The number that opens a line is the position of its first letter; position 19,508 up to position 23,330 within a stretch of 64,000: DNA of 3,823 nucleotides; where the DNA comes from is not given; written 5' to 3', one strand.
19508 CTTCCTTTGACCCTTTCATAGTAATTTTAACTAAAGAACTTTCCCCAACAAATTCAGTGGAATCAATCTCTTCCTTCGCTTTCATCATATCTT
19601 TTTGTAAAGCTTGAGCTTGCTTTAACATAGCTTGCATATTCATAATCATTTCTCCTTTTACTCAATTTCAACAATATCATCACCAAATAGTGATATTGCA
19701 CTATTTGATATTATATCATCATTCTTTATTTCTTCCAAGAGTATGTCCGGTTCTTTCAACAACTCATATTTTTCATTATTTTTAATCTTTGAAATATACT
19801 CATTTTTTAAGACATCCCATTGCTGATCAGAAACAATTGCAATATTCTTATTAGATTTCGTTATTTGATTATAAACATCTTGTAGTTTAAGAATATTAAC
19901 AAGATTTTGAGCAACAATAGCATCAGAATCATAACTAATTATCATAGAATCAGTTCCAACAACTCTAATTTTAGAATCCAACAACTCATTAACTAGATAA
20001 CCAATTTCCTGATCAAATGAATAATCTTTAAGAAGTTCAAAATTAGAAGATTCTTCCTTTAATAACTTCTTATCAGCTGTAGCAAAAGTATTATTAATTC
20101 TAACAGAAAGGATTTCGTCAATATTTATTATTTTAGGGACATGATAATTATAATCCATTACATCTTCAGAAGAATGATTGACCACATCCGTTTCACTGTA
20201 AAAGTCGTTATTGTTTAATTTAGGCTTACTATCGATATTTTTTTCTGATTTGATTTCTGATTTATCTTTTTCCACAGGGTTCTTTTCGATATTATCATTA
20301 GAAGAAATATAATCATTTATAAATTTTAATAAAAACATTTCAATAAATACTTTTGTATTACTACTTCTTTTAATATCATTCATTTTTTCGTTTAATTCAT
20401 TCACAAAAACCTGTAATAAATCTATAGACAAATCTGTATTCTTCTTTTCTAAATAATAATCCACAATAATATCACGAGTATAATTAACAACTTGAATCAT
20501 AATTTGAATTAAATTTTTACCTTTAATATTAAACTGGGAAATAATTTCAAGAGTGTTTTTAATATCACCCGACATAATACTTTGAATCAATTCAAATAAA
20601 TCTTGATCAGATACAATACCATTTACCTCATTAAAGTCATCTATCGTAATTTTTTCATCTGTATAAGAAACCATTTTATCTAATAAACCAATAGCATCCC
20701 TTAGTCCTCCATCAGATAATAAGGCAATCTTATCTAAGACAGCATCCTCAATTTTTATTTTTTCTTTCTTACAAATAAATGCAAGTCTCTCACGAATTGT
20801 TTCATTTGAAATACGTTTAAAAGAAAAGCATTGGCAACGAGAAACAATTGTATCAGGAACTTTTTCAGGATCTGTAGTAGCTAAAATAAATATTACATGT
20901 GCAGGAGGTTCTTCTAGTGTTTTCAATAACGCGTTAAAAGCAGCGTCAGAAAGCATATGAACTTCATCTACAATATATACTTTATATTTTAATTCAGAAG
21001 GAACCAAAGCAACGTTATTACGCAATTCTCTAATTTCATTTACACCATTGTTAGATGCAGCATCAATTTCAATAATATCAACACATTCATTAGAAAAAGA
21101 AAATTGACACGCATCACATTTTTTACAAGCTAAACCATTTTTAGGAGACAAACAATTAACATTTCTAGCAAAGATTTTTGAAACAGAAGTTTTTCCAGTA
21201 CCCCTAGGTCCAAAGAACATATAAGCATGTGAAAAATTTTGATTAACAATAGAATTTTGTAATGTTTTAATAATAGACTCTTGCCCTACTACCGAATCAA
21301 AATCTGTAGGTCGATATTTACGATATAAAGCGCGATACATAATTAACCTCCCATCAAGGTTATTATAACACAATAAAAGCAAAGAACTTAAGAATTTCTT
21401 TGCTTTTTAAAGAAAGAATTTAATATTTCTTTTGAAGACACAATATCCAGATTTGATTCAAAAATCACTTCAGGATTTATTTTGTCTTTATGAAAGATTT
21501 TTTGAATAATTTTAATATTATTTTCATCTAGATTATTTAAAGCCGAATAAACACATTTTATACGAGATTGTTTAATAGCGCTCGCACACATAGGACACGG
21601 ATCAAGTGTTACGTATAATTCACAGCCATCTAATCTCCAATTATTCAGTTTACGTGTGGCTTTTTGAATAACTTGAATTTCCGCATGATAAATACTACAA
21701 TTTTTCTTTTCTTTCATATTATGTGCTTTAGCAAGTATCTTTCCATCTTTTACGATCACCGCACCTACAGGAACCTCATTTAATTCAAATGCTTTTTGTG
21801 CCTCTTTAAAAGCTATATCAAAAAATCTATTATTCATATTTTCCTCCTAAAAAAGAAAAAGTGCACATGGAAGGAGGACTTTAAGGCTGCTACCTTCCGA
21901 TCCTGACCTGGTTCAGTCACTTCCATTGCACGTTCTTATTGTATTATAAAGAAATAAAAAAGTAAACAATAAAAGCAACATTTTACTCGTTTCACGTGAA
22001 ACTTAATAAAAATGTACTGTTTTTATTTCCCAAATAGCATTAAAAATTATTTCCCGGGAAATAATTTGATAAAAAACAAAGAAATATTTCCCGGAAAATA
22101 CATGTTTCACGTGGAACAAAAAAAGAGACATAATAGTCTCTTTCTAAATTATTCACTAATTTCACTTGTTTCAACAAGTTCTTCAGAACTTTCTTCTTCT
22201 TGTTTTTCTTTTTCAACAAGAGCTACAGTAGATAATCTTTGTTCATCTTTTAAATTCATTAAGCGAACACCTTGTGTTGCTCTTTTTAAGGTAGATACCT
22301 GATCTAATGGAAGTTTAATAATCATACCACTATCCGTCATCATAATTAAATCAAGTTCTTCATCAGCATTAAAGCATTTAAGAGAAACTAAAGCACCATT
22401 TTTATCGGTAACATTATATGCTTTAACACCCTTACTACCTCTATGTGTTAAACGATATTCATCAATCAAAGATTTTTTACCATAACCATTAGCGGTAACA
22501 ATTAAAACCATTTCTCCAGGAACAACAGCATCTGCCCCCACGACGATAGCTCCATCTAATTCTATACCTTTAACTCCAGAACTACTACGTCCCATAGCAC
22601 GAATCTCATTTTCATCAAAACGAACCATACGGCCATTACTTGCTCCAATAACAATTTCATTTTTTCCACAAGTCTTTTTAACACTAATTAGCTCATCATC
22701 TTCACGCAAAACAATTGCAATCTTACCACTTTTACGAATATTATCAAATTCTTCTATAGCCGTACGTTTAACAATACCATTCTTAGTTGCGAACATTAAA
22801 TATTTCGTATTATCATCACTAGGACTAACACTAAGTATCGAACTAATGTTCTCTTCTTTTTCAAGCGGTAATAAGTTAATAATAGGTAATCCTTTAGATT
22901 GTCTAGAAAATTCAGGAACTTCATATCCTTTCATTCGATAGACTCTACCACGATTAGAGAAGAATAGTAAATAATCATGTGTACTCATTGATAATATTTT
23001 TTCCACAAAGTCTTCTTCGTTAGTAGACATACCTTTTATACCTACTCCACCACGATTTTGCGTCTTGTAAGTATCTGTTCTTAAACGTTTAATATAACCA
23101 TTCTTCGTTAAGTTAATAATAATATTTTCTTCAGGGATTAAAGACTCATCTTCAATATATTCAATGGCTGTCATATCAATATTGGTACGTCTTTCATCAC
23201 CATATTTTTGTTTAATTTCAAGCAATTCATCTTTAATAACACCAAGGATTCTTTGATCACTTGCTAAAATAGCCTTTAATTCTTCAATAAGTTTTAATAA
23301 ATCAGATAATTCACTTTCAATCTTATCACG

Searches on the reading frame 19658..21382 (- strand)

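Call 8: search_protein_families(library=pfam, proteins=[window:19658-21382:-])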
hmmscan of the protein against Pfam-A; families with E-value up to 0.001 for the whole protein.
window:19658-21382:- (574 aa): 10 families
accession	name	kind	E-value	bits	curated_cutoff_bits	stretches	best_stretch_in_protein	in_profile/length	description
PF13177.12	DNA_pol3_delta2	-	1.1e-43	149.4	27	1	33-191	1-160/161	DNA polymerase III, delta subunit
PF00004.35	AAA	-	3.3e-11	44.2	21.2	1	55-184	2-124/131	ATPase family associated with various cellular activities (AAA)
PF21960.2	RCF1-5-like_lid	-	4.2e-08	33.5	27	1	199-234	2-38/43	RCF1/5-like, AAA+ ATPase lid domain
PF22608.2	DNAX_ATPase_lid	-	8.4e-08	32.3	27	1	196-241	2-47/49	DNA polymerase III clamp loader subunit, ATPase lid domain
PF25361.1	AAA_lid_RFC1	-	3e-07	30.2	34.9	1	194-249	2-56/59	RFC1-like, AAA+ ATPase lid domain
PF12169.13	DNA_pol3_gamma3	-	5.8e-06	26.6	24.4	1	249-319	5-75/143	DNA polymerase III subunits gamma and tau domain III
PF05496.18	RuvB_N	-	4.3e-05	23.8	27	0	24-76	2-58/159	Holliday junction DNA helicase RuvB P-loop domain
PF13401.12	AAA_22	-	7.9e-05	23.4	27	1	55-168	9-121/130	AAA domain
PF16193.11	AAA_assoc_2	-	0.00057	20.5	34.3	0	206-248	2-49/81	AAA C-terminal domain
PF07728.20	AAA_5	-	0.00069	20.1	22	0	55-160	3-94/139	AAA domain (dynein-related subfamily)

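Call 9: search_protein_families(library=ncbifam, proteins=[window:19658-21382:-])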
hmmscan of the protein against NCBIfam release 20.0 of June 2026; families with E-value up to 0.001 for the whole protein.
window:19658-21382:- (574 aa): 75 families (the best 25 are shown)
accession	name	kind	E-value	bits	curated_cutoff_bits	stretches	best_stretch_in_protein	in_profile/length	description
NF004046.1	PRK05563.1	equivalog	7.6e-143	477.4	400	1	15-572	1-566/567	DNA polymerase III subunit gamma/tau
TIGR02397.1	dnaX_nterm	equivalog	4.1e-123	411.1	250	1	16-352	1-352/355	DNA polymerase III subunit gamma/tau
NF004549.0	PRK05896.1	equivalog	2.7e-117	393.1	578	1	17-564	4-532/642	DNA polymerase III subunits gamma and tau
NF011510.0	PRK14948.1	equivalog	9.1e-110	368.3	593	1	15-309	4-299/640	DNA polymerase III subunit gamma/tau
NF011523.0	PRK14962.1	equivalog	9.6e-105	351.1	576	1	17-515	2-447/474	DNA polymerase III subunits gamma and tau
NF011512.0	PRK14950.1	equivalog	5.4e-104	349.4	593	1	17-307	4-295/585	DNA polymerase III subunits gamma and tau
NF011526.0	PRK14965.1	equivalog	6.8e-100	335.6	670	1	15-335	2-320/578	DNA polymerase III subunits gamma and tau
NF011514.0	PRK14953.1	equivalog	7.6e-100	335.1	536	1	15-393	2-390/488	DNA polymerase III subunits gamma and tau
NF005942.0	PRK07994.1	equivalog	5.8e-99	332.9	613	1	16-314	3-301/655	DNA polymerase III subunit gamma/tau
NF011531.0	PRK14971.1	equivalog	2.8e-95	320.4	685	1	21-308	9-297/614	DNA polymerase III subunit gamma/tau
NF006585.0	PRK09111.1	equivalog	2.6e-94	317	604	1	15-319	26-335/616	DNA polymerase III subunit gamma/tau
NF004962.0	PRK06305.1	equivalog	5e-94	316.1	559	1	15-401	3-388/465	DNA polymerase III subunits gamma and tau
NF005173.0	PRK06647.1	equivalog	4.1e-93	313.2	623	1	16-538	3-543/568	DNA polymerase III subunits gamma and tau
NF006280.0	PRK08451.1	equivalog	1.4e-90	304.6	572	1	17-559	2-521/535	DNA polymerase III subunit gamma/tau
NF011524.0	PRK14963.1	equivalog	4.3e-88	297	601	1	18-286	3-269/647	DNA polymerase III subunits gamma and tau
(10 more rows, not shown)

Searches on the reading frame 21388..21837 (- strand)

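Call 8: search_protein_families(library=pfam, proteins=[window:21388-21837:-])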
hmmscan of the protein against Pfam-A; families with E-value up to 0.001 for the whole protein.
window:21388-21837:- (149 aa): 4 families
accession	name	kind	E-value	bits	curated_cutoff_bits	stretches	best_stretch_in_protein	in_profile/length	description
PF14437.12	MafB19-deam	-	3e-34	118.4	27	1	3-147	4-142/142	MafB19-like deaminase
PF00383.29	dCMP_cyt_deam_1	-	5.8e-28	97.2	25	1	3-97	5-99/102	Cytidine and deoxycytidylate deaminase zinc-binding region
PF14439.12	Bd3614-deam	-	1.9e-08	34.7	38.5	1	25-97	12-88/113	Bd3614-like deaminase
PF18750.7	SNAD4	-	0.00048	20.6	27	1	43-90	27-73/130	Secreted Novel AID/APOBEC-like Deaminase 4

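Call 9: search_protein_families(library=ncbifam, proteins=[window:21388-21837:-])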
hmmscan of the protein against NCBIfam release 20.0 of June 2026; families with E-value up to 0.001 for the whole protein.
window:21388-21837:- (149 aa): 5 families
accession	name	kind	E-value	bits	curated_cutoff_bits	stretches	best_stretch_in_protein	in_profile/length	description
NF008113.2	PRK10860.1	equivalog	1.5e-24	86.6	150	1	6-148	11-153/165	tRNA adenosine(34) deaminase TadA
TIGR00326.1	eubact_ribD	equivalog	6.9e-11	41.9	156.35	1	9-108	4-100/343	bifunctional diaminohydroxyphosphoribosylaminopyrimidine deaminase/5-amino-6-(5-phosphoribosylamino)uracil reductase RibD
TIGR02571.1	ComEB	equivalog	4.4e-07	30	219.45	1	46-120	64-133/151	ComE operon protein 2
NF041025.1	antiphage_deaminase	equivalog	1.5e-05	24.1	400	1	49-97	337-384/437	anti-phage dCTP deaminase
NF008052.0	PRK10786.1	equivalog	4.8e-05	22.2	500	1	22-102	25-102/367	bifunctional diaminohydroxyphosphoribosylaminopyrimidine deaminase/5-amino-6-(5-phosphoribosylamino)uracil reductase RibD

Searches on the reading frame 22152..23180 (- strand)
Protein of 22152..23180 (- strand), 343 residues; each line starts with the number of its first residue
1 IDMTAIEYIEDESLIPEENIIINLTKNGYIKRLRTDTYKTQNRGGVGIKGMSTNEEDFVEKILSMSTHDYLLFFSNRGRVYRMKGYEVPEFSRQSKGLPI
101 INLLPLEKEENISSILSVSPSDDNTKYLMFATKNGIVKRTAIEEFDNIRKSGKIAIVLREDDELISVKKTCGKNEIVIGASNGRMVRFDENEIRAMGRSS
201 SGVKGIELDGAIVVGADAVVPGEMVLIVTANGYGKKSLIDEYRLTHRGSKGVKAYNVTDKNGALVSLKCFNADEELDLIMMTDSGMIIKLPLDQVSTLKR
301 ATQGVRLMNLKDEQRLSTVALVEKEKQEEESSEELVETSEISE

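Call 31: find_related_loci(query=window:22152-23180:-, collection=metagenome_contigs, flank=4000)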
Query window:22152-23180:- (343 aa) in metagenome_contigs; peptide patterns used: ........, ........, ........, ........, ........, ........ (x = any residue, [..] = any of these).
600 stretches matched a pattern (row limit reached: there are more); 173 encode a relative of the query (tblastn E <= 1e-3); the best 80 are kept; 80 distinct loci.
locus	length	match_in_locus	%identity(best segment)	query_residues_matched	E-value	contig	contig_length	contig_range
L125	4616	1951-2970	91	1-343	0e+0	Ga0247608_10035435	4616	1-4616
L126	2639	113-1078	91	1-322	0e+0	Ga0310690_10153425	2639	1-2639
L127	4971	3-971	91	13-335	0e+0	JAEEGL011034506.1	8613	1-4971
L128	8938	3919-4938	82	1-340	0e+0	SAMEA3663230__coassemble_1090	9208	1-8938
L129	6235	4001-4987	84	1-329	0e+0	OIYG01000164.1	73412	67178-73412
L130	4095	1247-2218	84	1-324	0e+0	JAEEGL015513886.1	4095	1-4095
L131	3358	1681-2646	84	1-322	0e+0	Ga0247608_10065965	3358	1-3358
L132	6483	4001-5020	82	1-340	0e+0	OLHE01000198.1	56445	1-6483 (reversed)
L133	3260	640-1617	83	1-324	0e+0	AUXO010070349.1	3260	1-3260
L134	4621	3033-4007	83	1-325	0e+0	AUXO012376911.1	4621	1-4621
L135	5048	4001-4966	82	1-322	0e+0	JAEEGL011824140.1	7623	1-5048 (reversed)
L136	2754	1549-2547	80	1-333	0e+0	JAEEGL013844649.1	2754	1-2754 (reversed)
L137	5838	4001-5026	79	1-343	0e+0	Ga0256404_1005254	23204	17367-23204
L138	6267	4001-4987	78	1-329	9e-179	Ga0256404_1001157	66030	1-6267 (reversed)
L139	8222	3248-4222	82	1-325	2e-175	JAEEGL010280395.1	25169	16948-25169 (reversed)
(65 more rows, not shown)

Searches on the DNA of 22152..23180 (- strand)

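Call 40: search_rna_families(sources=[L019, L049, L061, L016, L011, L012, L027, L060, L072, L081, L099, L139, L140, L144, L167, L194, L125, L127], threshold=gathering)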
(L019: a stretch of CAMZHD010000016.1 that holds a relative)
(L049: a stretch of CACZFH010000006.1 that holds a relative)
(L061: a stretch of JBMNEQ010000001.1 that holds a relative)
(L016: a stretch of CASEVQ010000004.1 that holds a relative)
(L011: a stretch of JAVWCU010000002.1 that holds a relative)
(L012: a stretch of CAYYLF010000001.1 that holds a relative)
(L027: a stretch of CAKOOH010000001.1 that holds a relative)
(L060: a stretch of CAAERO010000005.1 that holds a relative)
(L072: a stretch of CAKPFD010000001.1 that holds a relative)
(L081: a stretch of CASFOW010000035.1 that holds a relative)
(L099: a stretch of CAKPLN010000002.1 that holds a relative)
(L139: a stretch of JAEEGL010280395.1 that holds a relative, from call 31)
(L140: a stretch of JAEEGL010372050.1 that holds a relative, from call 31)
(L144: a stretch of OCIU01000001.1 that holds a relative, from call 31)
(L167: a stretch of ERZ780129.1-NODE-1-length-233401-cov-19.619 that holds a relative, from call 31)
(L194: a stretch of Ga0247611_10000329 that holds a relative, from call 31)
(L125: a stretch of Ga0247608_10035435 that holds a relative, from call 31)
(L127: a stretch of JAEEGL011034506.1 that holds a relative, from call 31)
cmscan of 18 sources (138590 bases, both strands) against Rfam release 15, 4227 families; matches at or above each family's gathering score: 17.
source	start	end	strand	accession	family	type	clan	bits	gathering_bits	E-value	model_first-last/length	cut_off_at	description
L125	3434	3531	+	RF00169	Bacteria_small_SRP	Gene;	CL00003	62.2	40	5.6e-11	1-97/97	no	Bacterial small signal recognition particle RNA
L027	4622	4717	-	RF00169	Bacteria_small_SRP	Gene;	CL00003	61.3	40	1e-10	1-97/97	no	Bacterial small signal recognition particle RNA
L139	5528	5623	+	RF00169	Bacteria_small_SRP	Gene;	CL00003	60.4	40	1.8e-10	1-97/97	no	Bacterial small signal recognition particle RNA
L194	5649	5738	+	RF00169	Bacteria_small_SRP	Gene;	CL00003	60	40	2.3e-10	1-97/97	no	Bacterial small signal recognition particle RNA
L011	1886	1971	+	RF00169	Bacteria_small_SRP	Gene;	CL00003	59.7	40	2.9e-10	1-97/97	no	Bacterial small signal recognition particle RNA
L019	3402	3487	-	RF00169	Bacteria_small_SRP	Gene;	CL00003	58.5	40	6e-10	1-97/97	no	Bacterial small signal recognition particle RNA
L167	6651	6748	+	RF00169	Bacteria_small_SRP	Gene;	CL00003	58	40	8.4e-10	1-97/97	no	Bacterial small signal recognition particle RNA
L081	3311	3397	-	RF00169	Bacteria_small_SRP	Gene;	CL00003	57.8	40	9.4e-10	1-97/97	no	Bacterial small signal recognition particle RNA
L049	1523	1617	-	RF00169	Bacteria_small_SRP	Gene;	CL00003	56.5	40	2.3e-09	1-97/97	no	Bacterial small signal recognition particle RNA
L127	1392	1487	+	RF00169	Bacteria_small_SRP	Gene;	CL00003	56.5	40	2.2e-09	1-97/97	no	Bacterial small signal recognition particle RNA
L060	2517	2613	-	RF00169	Bacteria_small_SRP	Gene;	CL00003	55.5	40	4.4e-09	1-97/97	no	Bacterial small signal recognition particle RNA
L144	6587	6685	+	RF00169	Bacteria_small_SRP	Gene;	CL00003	55.2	40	5.3e-09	1-97/97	no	Bacterial small signal recognition particle RNA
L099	7300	7390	+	RF00169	Bacteria_small_SRP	Gene;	CL00003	54.6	40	7.6e-09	1-97/97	no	Bacterial small signal recognition particle RNA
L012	5988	6073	-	RF00169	Bacteria_small_SRP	Gene;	CL00003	54.1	40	1.1e-08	1-97/97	no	Bacterial small signal recognition particle RNA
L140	2751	2845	+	RF00169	Bacteria_small_SRP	Gene;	CL00003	54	40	1.2e-08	1-97/97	no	Bacterial small signal recognition particle RNA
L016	2095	2194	-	RF00169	Bacteria_small_SRP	Gene;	CL00003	51.5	40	5.8e-08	1-97/97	no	Bacterial small signal recognition particle RNA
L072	4163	4249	-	RF00169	Bacteria_small_SRP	Gene;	CL00003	44.6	40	4.9e-06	1-97/97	no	Bacterial small signal recognition particle RNA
